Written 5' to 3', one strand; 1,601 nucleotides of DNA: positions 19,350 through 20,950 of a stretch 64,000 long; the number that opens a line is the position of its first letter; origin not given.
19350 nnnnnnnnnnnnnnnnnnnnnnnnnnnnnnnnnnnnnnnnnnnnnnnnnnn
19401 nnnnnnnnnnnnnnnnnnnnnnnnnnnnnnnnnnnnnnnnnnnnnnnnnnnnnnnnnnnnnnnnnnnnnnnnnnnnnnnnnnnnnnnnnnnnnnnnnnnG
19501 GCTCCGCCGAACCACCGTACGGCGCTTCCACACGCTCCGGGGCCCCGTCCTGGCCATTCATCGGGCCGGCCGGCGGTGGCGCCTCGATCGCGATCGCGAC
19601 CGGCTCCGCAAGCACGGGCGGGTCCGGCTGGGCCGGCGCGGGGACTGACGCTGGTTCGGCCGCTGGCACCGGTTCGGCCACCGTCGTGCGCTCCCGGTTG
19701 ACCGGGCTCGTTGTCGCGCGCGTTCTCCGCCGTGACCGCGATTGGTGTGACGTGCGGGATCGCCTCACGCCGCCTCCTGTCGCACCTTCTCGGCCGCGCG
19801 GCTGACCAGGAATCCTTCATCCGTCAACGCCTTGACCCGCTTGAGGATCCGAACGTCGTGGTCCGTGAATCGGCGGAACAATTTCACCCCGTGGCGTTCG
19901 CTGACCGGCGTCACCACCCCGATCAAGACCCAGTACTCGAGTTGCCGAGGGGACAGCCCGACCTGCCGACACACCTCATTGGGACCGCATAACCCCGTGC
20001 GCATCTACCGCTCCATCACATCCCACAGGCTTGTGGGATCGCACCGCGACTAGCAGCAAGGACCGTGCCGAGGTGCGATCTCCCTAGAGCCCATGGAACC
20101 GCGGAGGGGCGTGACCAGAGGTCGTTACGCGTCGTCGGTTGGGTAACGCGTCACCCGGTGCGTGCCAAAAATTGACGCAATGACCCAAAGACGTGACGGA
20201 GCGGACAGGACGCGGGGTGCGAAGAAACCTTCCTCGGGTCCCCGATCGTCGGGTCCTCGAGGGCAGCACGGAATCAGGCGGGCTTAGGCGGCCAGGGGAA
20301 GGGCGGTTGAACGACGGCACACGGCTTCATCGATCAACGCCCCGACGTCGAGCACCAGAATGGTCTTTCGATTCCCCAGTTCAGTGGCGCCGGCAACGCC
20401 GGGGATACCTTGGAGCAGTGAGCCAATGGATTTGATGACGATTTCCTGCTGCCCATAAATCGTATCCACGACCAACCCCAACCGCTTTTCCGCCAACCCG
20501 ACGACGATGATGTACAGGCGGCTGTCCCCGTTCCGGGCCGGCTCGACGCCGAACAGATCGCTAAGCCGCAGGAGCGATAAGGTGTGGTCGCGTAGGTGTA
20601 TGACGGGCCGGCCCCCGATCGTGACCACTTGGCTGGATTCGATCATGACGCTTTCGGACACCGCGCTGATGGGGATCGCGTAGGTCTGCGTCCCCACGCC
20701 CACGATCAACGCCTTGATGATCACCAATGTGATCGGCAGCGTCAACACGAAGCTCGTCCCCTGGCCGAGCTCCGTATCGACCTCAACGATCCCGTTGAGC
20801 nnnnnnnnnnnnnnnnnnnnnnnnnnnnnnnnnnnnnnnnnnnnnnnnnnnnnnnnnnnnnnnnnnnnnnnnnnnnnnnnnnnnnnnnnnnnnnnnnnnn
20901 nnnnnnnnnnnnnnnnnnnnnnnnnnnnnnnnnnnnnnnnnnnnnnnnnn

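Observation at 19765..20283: A DNA-binding-domain-only MerR protein (BldC-like) is encoded inside the che operon, preceded by a perfect palindrome and the only long non-coding gap of the cluster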

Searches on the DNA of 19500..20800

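Call 16: search_rna_families(source=window, start=19500, end=20800, threshold=evalue, max_evalue=1)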
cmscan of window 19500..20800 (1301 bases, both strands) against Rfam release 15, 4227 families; matches with E-value up to 1: 0.
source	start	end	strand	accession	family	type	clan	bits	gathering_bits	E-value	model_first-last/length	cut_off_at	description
